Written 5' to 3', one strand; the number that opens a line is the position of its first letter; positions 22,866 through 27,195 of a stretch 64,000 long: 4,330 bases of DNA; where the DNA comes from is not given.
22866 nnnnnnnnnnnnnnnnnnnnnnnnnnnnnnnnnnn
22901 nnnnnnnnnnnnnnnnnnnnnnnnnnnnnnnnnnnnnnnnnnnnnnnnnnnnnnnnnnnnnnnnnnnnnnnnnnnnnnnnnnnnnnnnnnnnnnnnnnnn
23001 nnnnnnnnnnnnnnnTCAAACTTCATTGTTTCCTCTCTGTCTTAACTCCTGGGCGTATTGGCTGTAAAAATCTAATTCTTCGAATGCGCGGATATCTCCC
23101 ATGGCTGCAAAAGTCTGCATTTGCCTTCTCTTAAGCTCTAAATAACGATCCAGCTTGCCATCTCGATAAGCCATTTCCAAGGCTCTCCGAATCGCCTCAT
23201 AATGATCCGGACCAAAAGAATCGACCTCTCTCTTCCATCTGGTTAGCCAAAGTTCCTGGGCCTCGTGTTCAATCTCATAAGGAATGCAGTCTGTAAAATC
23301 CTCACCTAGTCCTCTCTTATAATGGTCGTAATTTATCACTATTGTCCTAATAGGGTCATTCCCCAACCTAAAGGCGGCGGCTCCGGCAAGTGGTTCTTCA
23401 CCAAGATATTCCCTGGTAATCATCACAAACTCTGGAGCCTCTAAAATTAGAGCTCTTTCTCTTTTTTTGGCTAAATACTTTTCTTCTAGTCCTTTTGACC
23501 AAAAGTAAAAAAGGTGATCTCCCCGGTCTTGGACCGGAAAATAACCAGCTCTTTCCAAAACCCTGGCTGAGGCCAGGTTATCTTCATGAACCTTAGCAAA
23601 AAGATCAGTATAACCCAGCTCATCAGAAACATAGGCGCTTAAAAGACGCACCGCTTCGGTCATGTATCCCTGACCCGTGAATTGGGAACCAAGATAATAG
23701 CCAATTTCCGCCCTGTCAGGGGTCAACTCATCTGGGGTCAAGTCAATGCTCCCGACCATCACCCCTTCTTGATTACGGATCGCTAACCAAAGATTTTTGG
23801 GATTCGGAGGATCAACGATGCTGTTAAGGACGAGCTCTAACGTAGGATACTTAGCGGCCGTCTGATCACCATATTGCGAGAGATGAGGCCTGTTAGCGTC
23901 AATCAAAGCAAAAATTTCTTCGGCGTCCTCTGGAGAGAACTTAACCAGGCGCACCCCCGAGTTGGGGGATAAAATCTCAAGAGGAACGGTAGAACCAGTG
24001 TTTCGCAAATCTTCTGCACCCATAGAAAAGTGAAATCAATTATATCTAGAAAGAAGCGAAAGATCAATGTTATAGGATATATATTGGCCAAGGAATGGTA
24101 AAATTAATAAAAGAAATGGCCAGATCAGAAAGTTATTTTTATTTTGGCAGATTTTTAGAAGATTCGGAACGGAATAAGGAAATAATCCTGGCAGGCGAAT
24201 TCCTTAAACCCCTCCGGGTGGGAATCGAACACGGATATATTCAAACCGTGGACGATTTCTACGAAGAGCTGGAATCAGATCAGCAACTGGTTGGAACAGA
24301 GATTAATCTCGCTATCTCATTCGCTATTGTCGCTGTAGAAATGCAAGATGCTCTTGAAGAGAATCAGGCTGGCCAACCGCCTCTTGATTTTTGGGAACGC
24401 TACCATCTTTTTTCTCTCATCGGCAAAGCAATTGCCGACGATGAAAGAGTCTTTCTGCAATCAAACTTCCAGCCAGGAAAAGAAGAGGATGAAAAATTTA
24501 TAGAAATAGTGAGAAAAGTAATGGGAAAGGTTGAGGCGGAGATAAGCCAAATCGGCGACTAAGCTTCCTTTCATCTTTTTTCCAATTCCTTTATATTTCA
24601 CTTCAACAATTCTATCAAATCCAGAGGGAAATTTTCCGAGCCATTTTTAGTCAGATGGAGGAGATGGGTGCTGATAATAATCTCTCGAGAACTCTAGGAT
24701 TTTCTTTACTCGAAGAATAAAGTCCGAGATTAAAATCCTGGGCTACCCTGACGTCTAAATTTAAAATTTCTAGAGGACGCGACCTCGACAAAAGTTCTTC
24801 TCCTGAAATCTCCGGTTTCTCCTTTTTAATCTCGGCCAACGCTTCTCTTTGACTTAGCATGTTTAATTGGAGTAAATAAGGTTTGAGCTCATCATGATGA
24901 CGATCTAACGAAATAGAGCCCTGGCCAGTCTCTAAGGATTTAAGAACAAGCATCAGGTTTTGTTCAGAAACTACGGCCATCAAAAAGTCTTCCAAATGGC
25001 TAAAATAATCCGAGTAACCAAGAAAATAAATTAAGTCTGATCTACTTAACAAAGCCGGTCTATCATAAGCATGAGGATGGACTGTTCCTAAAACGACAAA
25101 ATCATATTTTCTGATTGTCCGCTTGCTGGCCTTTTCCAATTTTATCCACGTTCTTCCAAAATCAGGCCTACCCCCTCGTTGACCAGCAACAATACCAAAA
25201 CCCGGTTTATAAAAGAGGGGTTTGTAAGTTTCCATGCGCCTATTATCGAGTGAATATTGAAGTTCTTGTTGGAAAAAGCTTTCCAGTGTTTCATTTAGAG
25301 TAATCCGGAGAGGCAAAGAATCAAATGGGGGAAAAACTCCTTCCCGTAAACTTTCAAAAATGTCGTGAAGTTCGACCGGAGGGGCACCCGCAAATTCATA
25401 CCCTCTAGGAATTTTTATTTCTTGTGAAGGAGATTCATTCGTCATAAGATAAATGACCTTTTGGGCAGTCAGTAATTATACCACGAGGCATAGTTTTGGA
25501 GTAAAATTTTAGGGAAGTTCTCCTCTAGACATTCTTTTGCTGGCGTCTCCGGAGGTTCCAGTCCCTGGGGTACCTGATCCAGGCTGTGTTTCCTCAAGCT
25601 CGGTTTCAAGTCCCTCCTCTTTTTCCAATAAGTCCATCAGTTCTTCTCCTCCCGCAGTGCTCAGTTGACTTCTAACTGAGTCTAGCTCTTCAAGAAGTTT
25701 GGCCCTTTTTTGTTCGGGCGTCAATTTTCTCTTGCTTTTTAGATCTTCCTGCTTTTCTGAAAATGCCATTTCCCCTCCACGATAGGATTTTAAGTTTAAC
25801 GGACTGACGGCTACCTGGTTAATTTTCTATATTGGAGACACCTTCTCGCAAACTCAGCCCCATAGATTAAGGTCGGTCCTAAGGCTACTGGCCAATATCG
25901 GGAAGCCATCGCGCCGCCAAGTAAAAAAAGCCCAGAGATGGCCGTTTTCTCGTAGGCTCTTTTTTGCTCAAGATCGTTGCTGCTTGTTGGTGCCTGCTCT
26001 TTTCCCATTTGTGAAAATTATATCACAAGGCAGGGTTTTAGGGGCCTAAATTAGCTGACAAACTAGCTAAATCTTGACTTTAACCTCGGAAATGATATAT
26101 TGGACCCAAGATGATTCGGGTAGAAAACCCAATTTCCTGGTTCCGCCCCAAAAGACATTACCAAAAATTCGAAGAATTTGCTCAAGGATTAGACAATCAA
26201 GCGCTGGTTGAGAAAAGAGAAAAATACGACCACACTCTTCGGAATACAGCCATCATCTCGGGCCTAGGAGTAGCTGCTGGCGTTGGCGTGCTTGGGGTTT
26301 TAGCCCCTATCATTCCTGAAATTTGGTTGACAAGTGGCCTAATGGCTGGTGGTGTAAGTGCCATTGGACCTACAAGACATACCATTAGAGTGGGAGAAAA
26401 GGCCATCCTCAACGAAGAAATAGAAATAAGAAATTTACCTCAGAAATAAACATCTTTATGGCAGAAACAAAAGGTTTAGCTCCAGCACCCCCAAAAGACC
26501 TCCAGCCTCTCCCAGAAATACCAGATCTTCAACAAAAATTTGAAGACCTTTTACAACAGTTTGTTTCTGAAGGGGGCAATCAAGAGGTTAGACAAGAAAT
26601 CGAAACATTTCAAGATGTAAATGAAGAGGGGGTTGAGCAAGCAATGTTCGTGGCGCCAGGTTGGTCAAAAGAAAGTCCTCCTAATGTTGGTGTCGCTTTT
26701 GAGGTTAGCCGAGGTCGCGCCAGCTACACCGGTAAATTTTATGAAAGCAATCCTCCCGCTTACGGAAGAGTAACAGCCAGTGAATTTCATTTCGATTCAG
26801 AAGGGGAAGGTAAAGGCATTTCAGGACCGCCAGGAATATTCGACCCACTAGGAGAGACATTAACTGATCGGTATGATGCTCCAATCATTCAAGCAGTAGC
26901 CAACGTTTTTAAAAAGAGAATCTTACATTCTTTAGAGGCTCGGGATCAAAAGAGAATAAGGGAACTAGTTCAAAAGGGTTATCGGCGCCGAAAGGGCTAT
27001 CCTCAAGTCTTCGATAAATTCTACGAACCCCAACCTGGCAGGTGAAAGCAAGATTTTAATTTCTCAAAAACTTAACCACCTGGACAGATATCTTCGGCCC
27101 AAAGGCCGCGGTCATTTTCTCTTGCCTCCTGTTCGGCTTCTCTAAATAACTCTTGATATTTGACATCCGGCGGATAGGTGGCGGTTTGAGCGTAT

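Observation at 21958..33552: About 11.5-kb accessory insertion splitting the dcw cluster between ddl and murF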

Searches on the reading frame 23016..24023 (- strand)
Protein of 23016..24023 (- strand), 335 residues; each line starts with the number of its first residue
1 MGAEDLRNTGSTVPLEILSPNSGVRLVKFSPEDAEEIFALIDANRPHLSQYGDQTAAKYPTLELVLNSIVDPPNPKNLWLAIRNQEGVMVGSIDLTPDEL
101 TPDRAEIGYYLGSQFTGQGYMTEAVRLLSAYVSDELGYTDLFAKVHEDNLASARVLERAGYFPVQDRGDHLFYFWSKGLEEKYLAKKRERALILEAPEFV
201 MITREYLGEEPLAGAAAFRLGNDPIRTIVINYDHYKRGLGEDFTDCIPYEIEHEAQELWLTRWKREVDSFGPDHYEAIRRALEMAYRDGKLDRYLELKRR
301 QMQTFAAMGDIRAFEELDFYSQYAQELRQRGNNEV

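Call 4: search_protein_families(library=pfam, proteins=[window:23016-24023:-], max_evalue=0.01)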
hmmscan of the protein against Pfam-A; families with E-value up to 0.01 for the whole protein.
window:23016-24023:- (335 aa): 3 families
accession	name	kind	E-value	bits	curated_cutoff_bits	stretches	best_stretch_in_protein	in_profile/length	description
PF13302.13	Acetyltransf_3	-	2.4e-23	83.8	25.4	1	25-161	3-137/138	Acetyltransferase (GNAT) domain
PF00583.31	Acetyltransf_1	-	2.3e-10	41.2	20.7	1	75-161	33-116/116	Acetyltransferase (GNAT) family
PF13420.13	Acetyltransf_4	-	0.0083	16.6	24.3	0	31-171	6-144/155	Acetyltransferase (GNAT) domain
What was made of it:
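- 23016..24023 (-): GNAT (RimJ/RimL-type) acetyltransferase fused to an uncharacterised C-terminal half of about 170 aa. Pfam Acetyltransf_3, E 2e-23, residues 25-161 (call 4).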

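Call 33: search_protein_families(library=padloc, proteins=[window:23016-24023:-], max_evalue=0.01)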
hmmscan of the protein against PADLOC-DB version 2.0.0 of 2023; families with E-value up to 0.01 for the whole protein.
window:23016-24023:- (335 aa): 0 families

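Call 34: search_protein_families(library=ncbifam, proteins=[window:23016-24023:-], max_evalue=0.01)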
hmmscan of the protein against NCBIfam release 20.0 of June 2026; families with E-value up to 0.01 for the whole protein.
window:23016-24023:- (335 aa): 3 families
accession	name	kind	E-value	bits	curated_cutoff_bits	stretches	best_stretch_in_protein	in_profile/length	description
TIGR03585.1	PseH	equivalog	0.00016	21.8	93.1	1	82-164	55-136/156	UDP-4-amino-4,6-dideoxy-N-acetyl-beta-L-altrosamine N-acetyltransferase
NF000225.3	AAC_6p_Strep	exception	0.00022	21.2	250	1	73-164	36-127/156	aminoglycoside 6'-N-acetyltransferase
NF007539.0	PRK10151.1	equivalog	0.00064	19.4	184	1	85-161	74-150/179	50S ribosomal protein L7/L12-serine acetyltransferase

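Call 35: find_homologous_proteins(query=window:23016-24023:-, max_evalue=0.001)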
Query window:23016-24023:- (335 aa): 27 proteins with E <= 0.001 among 3953 candidates.
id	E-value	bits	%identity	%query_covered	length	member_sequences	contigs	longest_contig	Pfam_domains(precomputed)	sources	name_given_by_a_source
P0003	2.1e-224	762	100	100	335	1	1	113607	PF13302.14,PF00583.32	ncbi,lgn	-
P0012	2.3e-45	173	51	56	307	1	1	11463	PF13420.14,PF13302.14,PF00583.32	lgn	-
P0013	8.1e-43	165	49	51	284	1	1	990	PF13420.14,PF13302.14,PF00583.32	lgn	-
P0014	5.4e-42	162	55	46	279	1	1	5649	PF13420.14,PF13302.14,PF00583.32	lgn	-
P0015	7.4e-42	162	51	52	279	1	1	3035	PF13420.14,PF13302.14,PF00583.32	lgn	-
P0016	2.0e-41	160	56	44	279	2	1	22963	PF13302.14,PF00583.32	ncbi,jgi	jgi:RimJ/RimL family protein N-acetyltransferase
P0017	4.7e-40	156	50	49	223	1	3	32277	PF13302.14,PF00583.32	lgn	-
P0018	1.9e-39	154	54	44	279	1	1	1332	PF13302.14,PF00856.34,PF00583.32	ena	-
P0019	3.3e-39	153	49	49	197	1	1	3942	PF13302.14,PF00583.32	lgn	-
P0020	1.6e-26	111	50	44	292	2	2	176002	PF13302.14,PF00583.32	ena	-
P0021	6.2e-26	109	53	37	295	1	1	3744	PF13302.14,PF00583.32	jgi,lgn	jgi:RimJ/RimL family protein N-acetyltransferase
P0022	5.8e-19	86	46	44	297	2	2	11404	PF13302.14,PF00583.32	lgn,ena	-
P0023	2.7e-9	55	38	29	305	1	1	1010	PF13420.14,PF13302.14,PF21631.4,PF13840.13,PF13523.13,PF00583.32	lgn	-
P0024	5.9e-7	47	28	53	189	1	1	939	PF13420.14,PF13302.14,PF00583.32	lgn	-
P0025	9.4e-6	43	31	40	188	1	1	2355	PF13420.14,PF13302.14,PF00583.32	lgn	-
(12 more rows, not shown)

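Call 36: find_encoding_contigs(protein=P0016, flank=10000, max_places=2)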
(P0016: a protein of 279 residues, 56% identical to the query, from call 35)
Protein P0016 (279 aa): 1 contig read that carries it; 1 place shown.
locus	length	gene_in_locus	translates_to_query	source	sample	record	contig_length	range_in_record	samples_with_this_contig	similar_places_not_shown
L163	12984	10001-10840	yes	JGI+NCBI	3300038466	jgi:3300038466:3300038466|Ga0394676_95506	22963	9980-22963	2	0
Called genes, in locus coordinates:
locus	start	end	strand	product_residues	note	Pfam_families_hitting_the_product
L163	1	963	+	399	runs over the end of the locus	PF13784:Fic_N, PF02661:Fic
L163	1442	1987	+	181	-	-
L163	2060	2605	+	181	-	PF00574:CLP_protease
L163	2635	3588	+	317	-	-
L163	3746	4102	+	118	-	-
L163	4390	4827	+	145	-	PF00583:Acetyltransf_1, PF13673:Acetyltransf_10, PF13508:Acetyltransf_7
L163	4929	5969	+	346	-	PF02661:Fic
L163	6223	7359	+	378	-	PF13173:AAA_14, PF13401:AAA_22 (faint), PF13635:DUF4143, PF08279:HTH_11 (weak)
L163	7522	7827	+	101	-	-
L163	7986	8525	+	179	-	PF14066:DUF4256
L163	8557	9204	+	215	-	PF00565:SNase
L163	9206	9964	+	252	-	PF01209:Ubie_methyltran (weak), PF13489:Methyltransf_23, PF13847:Methyltransf_31, PF08241:Methyltransf_11, PF08242:Methyltransf_12, PF13649:Methyltransf_25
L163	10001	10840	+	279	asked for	PF13302:Acetyltransf_3, PF00583:Acetyltransf_1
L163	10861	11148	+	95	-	PF12441:CopG_antitoxin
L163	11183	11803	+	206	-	PF02589:LUD_dom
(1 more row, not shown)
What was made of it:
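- GNAT and SNase homologs occur elsewhere in non-dcw accessory neighbourhoods (call 36).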

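Call 37: find_encoding_contigs(protein=P0012, flank=10000, max_places=2)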
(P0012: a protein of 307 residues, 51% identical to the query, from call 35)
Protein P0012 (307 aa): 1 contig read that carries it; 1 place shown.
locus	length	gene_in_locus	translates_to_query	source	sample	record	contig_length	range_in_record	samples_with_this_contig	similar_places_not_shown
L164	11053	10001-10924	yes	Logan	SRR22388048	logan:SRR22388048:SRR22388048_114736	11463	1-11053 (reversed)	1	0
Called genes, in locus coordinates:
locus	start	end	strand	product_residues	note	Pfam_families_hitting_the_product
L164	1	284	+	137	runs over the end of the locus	-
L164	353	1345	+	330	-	-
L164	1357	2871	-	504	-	PF00239:Resolvase, PF07508:Recombinase, PF13408:Zn_ribbon_recom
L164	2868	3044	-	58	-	PF12728:HTH_17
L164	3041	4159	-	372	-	PF00710:Asparaginase, PF17763:Asparaginase_C (weak)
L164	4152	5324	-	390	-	-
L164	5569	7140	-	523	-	-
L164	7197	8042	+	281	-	-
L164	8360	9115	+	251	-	PF02273:Acyl_transf_2, PF03403:PAF-AH_p_II (faint), PF05448:AXE1 (faint), PF02129:Peptidase_S15, PF00561:Abhydrolase_1, PF12146:Hydrolase_4, PF20408:Abhydrolase_11 (weak), PF00326:Peptidase_S9, +3 more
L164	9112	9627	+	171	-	PF00186:DHFR_1, PF01872:RibD_C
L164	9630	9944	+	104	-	PF03091:CutA1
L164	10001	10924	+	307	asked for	PF13302:Acetyltransf_3, PF13420:Acetyltransf_4, PF00583:Acetyltransf_1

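Call 52: search_protein_families(library=phrogs, proteins=[window:23016-24023:-], max_evalue=0.01)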
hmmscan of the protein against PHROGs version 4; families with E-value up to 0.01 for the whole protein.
window:23016-24023:- (335 aa): 1 family
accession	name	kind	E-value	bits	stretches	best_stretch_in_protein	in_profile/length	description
phrog_1249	-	other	3.2e-10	41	1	28-170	12-155/180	acetyltransferase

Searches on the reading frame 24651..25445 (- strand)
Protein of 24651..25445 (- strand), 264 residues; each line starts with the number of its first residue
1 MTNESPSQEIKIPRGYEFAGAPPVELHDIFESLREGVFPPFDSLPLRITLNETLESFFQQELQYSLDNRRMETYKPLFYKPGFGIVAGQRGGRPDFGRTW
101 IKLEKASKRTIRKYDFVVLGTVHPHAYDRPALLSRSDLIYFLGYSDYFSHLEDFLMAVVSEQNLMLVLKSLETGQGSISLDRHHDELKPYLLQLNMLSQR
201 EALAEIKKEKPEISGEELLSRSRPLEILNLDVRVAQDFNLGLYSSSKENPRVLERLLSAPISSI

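Call 4: search_protein_families(library=pfam, proteins=[window:24651-25445:-], max_evalue=0.01)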
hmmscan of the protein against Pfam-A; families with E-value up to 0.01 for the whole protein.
window:24651-25445:- (264 aa): 0 families

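Call 33: search_protein_families(library=padloc, proteins=[window:24651-25445:-], max_evalue=0.01)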
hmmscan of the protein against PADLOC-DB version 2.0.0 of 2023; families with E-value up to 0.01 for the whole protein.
window:24651-25445:- (264 aa): 0 families

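Call 34: search_protein_families(library=ncbifam, proteins=[window:24651-25445:-], max_evalue=0.01)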
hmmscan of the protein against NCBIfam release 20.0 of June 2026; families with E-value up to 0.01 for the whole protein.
window:24651-25445:- (264 aa): 0 families

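Call 52: search_protein_families(library=phrogs, proteins=[window:24651-25445:-], max_evalue=0.01)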
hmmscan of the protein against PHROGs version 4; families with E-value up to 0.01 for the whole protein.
window:24651-25445:- (264 aa): 0 families

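Call 60: search_protein_representatives(protein=window:24651-25445:-)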
Query: 264 residues. Proteins with E-value up to 0.001 (for the whole library): 2; up to 1e-10: 2; up to 1e-30: 2. The best 2 are listed.
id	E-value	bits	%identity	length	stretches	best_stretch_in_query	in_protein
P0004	1.5e-170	581.4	100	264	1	1-264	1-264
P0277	1.7e-34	135.7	37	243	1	1-256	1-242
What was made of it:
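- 24651..26008 (-): Three minus-strand hypothetical genes of 65, 86 and 264 aa. The 264-aa protein has a single homologous cluster (37% identity) among 1.84 billion representatives (call 60).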

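Call 62: find_encoding_contigs(protein=P0277, flank=10000, max_places=3)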
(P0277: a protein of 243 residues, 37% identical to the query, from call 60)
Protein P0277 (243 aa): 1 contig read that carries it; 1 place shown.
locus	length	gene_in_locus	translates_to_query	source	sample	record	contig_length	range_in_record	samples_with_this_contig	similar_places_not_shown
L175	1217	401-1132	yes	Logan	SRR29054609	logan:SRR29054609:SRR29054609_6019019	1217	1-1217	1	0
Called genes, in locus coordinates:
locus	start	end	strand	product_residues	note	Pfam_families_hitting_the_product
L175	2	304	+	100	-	?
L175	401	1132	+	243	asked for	-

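Call 77: search_protein_families(library=pfam, proteins=[window:24651-25445:-], max_evalue=5)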
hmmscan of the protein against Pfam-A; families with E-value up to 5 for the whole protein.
window:24651-25445:- (264 aa): 0 families
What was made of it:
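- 24651..26008 (-): No family hits (calls 4, 33, 34, 52, 77).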

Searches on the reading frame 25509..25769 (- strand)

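Call 4: search_protein_families(library=pfam, proteins=[window:25509-25769:-], max_evalue=0.01)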
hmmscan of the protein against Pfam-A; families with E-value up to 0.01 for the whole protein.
window:25509-25769:- (86 aa): 0 families

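Call 52: search_protein_families(library=phrogs, proteins=[window:25509-25769:-], max_evalue=0.01)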
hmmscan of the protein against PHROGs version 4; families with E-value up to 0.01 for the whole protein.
window:25509-25769:- (86 aa): 0 families

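Call 77: search_protein_families(library=pfam, proteins=[window:25509-25769:-], max_evalue=5)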
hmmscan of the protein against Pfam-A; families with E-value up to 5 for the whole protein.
window:25509-25769:- (86 aa): 1 family
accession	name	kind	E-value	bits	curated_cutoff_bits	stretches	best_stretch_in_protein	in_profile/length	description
PF24622.1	TMP_4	-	0.15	12.6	27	1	2-38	38-72/77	Tape measure protein domain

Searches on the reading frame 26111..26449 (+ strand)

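Call 4: search_protein_families(library=pfam, proteins=[window:26111-26449:+], max_evalue=0.01)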
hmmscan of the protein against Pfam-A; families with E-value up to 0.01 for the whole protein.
window:26111-26449:+ (112 aa): 0 families

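Call 52: search_protein_families(library=phrogs, proteins=[window:26111-26449:+], max_evalue=0.01)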
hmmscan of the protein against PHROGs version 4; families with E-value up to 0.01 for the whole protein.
window:26111-26449:+ (112 aa): 0 families

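Call 77: search_protein_families(library=pfam, proteins=[window:26111-26449:+], max_evalue=5)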
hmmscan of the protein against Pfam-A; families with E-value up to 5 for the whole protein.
window:26111-26449:+ (112 aa): 1 family
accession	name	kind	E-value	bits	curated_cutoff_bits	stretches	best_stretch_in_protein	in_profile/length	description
PF04418.17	DUF543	-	0.021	15.2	24.1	1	35-63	18-45/75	Domain of unknown function (DUF543)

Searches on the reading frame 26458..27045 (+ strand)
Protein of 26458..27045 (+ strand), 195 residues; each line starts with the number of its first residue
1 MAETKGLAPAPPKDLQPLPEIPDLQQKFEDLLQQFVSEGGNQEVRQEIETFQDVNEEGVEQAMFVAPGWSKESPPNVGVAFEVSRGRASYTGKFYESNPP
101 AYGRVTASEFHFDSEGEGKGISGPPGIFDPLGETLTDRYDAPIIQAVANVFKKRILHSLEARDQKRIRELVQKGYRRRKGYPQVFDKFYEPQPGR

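Call 4: search_protein_families(library=pfam, proteins=[window:26458-27045:+], max_evalue=0.01)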
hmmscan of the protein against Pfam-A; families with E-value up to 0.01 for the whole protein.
window:26458-27045:+ (195 aa): 0 families

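Call 33: search_protein_families(library=padloc, proteins=[window:26458-27045:+], max_evalue=0.01)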
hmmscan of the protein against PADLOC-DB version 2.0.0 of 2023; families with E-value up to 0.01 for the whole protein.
window:26458-27045:+ (195 aa): 0 families

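Call 34: search_protein_families(library=ncbifam, proteins=[window:26458-27045:+], max_evalue=0.01)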
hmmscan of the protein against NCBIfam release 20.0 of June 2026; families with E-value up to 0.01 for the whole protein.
window:26458-27045:+ (195 aa): 0 families

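Call 52: search_protein_families(library=phrogs, proteins=[window:26458-27045:+], max_evalue=0.01)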
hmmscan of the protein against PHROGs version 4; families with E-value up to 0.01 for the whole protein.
window:26458-27045:+ (195 aa): 0 families

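Call 77: search_protein_families(library=pfam, proteins=[window:26458-27045:+], max_evalue=5)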
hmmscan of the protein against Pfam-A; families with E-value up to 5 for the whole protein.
window:26458-27045:+ (195 aa): 0 families

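Call 92: find_related_loci(query=window:26458-27045:+, collection=viral_contigs, flank=5000)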
Query window:26458-27045:+ (195 aa) in viral_contigs; peptide patterns used: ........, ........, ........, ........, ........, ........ (x = any residue, [..] = any of these).
49 stretches matched a pattern, but none encodes a relative of the query by tblastn (E <= 1e-3).
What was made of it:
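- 26111..27045 (+): Two plus-strand hypothetical genes (112 aa and 195 aa), convergent with the SNase gene. No viral relatives (call 92).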
